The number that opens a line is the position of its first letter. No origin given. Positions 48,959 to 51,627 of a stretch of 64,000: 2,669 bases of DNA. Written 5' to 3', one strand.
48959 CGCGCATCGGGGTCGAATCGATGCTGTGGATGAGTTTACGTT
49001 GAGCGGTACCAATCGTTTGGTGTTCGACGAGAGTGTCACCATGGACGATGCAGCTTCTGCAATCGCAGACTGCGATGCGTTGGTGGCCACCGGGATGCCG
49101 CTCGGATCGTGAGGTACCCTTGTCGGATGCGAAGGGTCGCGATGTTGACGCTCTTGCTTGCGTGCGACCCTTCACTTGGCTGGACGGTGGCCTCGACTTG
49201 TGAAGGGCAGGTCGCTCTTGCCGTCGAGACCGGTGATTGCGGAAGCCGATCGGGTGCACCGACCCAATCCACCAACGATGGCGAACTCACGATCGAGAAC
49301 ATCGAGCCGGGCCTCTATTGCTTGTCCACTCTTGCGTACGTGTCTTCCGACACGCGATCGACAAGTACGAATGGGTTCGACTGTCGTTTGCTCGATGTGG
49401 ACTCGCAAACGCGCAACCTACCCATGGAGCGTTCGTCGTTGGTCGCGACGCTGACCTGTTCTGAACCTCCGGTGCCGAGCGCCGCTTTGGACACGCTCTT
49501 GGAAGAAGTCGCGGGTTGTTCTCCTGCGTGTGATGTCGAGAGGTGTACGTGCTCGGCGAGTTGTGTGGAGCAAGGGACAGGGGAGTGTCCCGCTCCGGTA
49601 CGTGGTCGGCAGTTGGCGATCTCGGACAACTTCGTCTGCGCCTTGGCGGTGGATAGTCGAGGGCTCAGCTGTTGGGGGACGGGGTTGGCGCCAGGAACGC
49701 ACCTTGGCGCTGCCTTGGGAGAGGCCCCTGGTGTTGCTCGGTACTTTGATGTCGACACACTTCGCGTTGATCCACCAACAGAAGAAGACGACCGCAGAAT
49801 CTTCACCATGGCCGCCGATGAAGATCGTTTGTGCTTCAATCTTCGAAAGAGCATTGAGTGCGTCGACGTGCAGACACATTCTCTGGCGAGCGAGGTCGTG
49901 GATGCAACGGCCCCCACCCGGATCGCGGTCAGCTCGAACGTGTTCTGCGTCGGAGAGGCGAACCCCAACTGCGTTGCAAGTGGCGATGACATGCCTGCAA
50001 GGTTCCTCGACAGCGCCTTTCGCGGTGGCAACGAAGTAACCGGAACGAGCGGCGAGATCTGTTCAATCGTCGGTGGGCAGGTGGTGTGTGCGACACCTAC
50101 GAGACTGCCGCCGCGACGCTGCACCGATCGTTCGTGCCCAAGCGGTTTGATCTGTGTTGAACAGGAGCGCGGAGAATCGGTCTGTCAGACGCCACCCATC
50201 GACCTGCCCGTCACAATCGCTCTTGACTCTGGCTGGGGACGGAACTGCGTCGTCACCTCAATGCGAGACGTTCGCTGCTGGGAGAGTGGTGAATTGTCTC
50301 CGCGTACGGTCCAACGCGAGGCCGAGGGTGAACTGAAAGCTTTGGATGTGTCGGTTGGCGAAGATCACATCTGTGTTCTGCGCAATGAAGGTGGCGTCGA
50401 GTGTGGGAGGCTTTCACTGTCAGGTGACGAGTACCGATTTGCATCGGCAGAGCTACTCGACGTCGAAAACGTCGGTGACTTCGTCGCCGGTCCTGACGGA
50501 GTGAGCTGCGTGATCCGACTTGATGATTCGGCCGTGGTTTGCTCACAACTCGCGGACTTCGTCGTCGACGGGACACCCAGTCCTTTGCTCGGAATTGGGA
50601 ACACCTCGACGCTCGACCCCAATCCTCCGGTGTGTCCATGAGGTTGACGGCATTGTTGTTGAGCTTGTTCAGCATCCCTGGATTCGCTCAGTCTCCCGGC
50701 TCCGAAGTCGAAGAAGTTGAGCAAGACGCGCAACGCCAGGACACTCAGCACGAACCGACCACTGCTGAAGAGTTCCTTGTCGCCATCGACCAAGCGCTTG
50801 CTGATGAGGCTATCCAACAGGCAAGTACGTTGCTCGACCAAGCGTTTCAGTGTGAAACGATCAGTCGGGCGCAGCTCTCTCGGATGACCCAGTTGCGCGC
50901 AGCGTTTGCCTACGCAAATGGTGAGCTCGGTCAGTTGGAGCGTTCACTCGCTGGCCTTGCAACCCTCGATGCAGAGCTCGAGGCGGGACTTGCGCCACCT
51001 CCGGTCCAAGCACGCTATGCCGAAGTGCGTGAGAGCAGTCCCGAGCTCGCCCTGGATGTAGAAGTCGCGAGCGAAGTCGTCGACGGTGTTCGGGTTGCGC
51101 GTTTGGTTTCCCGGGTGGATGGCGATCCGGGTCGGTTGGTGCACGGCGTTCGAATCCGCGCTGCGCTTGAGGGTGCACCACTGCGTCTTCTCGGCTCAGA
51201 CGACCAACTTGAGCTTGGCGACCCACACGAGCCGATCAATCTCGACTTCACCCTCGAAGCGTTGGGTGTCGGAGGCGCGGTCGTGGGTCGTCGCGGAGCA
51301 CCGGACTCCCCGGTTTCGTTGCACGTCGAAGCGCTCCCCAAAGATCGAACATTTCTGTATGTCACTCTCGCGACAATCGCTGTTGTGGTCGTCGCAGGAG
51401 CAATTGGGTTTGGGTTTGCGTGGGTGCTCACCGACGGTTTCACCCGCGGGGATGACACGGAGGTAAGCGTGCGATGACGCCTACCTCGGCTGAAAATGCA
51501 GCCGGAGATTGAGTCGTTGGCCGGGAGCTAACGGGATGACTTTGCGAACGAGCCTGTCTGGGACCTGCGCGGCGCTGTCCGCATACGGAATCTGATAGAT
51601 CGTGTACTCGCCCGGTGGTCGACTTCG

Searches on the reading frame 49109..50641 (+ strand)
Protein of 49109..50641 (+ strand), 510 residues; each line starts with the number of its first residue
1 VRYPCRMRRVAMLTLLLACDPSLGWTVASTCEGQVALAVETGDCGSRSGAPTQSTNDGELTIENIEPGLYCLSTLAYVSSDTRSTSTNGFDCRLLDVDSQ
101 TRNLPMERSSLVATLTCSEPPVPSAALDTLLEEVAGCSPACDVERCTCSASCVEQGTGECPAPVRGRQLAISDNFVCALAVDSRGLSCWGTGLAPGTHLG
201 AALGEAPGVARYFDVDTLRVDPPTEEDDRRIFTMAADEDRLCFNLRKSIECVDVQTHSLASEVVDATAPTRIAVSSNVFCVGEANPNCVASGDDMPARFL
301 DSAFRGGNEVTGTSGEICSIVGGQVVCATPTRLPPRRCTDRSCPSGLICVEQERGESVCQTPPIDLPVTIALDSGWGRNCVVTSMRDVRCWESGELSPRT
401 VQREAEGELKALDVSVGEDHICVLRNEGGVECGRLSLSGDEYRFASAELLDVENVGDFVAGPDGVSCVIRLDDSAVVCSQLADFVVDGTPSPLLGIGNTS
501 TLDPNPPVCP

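Call 10: search_protein_families(library=pfam, proteins=[window:49109-50641:+], max_evalue=0.01)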
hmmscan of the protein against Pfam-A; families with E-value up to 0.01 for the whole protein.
window:49109-50641:+ (510 aa): 1 family
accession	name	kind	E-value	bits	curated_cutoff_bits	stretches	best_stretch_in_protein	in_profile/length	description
PF13540.12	RCC1_2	-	0.0007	19.8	22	0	413-430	3-20/30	Regulator of chromosome condensation (RCC1) repeat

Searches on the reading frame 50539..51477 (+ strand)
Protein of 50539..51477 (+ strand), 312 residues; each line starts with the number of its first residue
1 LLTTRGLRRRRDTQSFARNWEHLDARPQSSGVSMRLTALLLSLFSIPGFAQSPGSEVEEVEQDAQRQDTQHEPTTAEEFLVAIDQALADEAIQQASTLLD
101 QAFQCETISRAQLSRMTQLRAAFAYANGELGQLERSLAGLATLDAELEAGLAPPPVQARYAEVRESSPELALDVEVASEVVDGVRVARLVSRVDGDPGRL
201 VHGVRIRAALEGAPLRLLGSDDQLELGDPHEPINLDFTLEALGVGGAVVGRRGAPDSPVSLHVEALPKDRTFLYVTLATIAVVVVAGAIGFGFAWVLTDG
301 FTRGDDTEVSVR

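Call 10: search_protein_families(library=pfam, proteins=[window:50539-51477:+], max_evalue=0.01)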
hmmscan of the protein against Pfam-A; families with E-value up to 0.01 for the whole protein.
window:50539-51477:+ (312 aa): 0 families

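Call 57: search_protein_families(library=ncbifam, proteins=[window:50638-51474:+], max_evalue=0.01)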
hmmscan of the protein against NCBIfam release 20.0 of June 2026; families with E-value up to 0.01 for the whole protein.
window:50638-51474:+ (279 aa): 0 families
